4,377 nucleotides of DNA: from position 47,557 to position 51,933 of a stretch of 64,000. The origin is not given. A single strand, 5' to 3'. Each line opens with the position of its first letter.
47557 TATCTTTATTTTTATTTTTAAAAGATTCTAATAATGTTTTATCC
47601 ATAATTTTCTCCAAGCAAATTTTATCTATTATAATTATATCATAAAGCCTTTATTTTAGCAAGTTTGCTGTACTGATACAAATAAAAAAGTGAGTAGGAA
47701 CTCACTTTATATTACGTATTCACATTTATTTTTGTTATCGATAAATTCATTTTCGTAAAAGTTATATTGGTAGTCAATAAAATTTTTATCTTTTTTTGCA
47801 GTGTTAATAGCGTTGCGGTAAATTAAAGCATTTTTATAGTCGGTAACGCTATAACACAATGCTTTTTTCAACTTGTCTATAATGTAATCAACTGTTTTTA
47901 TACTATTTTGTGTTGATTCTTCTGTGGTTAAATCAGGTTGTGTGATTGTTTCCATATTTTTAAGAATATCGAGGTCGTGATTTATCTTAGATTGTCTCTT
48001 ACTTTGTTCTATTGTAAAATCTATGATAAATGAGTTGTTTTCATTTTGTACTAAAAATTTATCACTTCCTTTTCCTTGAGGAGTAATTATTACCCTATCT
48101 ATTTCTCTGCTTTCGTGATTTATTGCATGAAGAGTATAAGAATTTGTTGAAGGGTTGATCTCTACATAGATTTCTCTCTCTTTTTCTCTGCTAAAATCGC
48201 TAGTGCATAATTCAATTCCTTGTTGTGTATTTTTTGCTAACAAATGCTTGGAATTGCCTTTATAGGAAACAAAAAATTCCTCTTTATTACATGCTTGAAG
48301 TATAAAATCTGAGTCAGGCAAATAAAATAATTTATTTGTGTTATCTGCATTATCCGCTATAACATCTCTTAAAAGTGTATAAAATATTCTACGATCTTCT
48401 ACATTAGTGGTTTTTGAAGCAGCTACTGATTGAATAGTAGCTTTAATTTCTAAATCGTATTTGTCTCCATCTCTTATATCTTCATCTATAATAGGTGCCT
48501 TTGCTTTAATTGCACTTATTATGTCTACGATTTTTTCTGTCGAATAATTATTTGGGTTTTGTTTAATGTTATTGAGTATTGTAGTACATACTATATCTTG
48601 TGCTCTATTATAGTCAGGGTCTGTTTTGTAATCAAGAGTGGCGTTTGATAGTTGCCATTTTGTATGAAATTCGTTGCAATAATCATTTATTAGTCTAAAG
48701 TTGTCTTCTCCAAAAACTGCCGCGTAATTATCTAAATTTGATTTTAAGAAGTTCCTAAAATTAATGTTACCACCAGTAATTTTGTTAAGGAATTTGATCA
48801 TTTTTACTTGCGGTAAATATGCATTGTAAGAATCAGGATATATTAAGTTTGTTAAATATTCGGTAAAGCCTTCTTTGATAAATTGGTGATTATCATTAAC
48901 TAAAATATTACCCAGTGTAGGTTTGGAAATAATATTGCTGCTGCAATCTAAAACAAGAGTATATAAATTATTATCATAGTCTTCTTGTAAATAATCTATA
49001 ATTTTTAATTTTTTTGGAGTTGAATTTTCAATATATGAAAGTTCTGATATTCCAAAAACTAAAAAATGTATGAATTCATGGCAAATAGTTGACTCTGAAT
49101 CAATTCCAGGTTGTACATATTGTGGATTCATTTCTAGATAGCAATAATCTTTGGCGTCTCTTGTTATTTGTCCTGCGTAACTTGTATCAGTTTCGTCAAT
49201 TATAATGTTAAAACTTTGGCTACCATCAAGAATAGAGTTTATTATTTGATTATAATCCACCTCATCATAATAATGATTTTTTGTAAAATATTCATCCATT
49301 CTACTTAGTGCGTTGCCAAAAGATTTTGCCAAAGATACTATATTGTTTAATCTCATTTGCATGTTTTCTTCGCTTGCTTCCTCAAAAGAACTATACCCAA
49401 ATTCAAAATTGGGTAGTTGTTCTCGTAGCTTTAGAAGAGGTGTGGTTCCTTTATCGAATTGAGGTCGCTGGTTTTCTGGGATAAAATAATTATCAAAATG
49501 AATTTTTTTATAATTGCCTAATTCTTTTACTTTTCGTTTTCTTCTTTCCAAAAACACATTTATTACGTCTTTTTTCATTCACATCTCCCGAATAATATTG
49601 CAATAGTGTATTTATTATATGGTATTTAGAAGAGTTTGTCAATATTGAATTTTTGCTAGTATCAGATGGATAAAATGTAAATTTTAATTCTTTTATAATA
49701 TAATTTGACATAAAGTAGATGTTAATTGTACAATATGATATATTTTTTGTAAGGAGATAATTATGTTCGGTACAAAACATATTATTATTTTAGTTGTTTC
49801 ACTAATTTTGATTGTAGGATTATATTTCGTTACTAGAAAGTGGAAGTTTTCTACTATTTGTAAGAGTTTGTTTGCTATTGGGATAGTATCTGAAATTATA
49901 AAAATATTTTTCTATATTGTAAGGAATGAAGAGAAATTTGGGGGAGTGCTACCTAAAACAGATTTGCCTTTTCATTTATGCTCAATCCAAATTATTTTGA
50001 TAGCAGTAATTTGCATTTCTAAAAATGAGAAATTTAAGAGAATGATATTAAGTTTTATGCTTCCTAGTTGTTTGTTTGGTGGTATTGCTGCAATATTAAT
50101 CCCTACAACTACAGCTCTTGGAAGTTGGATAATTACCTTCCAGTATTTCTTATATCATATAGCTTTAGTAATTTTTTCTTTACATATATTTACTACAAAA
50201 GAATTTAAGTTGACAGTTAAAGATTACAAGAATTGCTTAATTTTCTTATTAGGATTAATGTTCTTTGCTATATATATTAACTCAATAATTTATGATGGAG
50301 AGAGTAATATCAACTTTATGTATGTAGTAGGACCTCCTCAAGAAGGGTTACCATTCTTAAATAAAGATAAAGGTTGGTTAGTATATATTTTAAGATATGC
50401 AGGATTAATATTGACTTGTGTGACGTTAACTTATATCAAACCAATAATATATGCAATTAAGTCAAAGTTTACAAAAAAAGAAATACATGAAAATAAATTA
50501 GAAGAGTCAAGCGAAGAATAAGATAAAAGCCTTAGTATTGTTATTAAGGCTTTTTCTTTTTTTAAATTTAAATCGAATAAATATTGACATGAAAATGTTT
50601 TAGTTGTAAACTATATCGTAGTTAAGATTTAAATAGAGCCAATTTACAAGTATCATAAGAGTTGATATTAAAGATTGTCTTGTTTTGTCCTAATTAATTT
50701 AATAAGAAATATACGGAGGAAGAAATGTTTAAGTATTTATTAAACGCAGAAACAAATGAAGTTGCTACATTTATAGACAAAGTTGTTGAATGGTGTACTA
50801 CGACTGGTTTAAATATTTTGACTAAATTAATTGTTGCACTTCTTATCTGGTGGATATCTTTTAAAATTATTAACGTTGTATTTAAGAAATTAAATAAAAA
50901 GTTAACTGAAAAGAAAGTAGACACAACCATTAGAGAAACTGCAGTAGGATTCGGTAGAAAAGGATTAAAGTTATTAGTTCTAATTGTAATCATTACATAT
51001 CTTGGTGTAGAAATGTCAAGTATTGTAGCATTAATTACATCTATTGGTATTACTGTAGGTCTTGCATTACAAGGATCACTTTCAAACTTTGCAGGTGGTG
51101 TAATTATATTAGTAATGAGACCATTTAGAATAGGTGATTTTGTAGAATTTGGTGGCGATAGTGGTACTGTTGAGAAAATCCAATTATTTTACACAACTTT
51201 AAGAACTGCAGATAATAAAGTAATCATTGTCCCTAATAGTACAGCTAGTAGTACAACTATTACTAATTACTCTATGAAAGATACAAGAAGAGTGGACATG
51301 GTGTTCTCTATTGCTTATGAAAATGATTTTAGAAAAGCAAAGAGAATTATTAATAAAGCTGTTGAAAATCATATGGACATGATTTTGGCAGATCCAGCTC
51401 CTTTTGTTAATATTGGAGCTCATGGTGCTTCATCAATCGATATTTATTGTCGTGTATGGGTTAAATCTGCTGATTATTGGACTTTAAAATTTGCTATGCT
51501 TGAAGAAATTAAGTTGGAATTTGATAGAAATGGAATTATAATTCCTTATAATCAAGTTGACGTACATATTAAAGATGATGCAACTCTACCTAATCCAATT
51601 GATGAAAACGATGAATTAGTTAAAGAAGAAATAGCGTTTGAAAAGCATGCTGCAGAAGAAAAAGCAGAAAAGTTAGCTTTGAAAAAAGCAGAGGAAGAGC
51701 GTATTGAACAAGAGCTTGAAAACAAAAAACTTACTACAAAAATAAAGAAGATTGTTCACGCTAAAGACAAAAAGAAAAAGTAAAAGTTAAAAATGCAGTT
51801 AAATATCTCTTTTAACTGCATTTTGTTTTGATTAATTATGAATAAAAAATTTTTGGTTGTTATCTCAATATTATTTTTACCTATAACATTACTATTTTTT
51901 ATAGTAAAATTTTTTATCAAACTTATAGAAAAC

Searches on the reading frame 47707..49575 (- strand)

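Call 87: search_protein_families(library=pfam, proteins=[window:47707-49575:-], max_evalue=0.01)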
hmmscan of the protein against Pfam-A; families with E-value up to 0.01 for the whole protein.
window:47707-49575:- (622 aa): 1 family
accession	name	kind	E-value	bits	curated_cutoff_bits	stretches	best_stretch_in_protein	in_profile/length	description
PF10263.15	SprT-like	-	0.0011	19.2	25.6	1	121-177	20-78/108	SprT-like family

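Call 88: search_protein_families(library=padloc, proteins=[window:47707-49575:-], max_evalue=0.01)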
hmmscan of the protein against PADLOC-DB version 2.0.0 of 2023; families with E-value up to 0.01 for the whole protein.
window:47707-49575:- (622 aa): 0 families

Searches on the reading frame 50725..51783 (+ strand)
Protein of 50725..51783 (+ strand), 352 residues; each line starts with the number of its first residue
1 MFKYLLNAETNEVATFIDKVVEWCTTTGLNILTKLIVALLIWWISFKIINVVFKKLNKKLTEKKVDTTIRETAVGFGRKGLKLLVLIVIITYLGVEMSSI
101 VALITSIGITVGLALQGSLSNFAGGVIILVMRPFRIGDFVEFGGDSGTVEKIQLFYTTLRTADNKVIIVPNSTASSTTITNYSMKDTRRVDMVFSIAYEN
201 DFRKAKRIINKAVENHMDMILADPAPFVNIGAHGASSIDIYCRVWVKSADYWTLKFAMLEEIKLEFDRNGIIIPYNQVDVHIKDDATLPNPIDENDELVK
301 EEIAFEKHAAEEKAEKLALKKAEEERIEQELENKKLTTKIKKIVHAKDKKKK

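Call 60: find_encoding_contigs(protein=window:50725-51783:+, flank=10000, max_places=1)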
Protein window:50725-51783:+ (352 aa): 7 contigs read that carry it; 1 place shown.
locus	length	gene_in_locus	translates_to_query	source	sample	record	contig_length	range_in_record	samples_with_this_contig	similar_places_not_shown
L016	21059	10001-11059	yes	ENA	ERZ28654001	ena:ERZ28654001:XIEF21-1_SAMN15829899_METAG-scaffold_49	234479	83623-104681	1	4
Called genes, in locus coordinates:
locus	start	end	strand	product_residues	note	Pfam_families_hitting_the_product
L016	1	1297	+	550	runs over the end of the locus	PF02734:Dak2, PF21645:FakA-like_M, PF13684:FakA-like_C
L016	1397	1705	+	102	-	PF01740:STAS, PF13466:STAS_2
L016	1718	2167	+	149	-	PF13581:HATPase_c_2, PF02518:HATPase_c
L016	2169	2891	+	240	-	PF04542:Sigma70_r2, PF04539:Sigma70_r3 (weak), PF08281:Sigma70_r4_2, PF04545:Sigma70_r4, PF01381:HTH_3 (weak)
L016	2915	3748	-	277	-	PF01171:ATP_bind_3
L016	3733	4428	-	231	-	PF00899:ThiF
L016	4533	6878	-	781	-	PF10263:SprT-like (faint)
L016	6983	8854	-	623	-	-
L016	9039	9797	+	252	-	PF14808:TMEM164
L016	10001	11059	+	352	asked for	PF00924:MS_channel_2nd, PF21082:MS_channel_3rd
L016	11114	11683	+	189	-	PF04471:Mrr_cat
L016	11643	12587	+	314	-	PF11449:ArsP_2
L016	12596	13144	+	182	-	PF02677:QueH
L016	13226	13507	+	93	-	-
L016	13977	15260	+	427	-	PF05697:Trigger_N, PF00254:FKBP_C, PF05698:Trigger_C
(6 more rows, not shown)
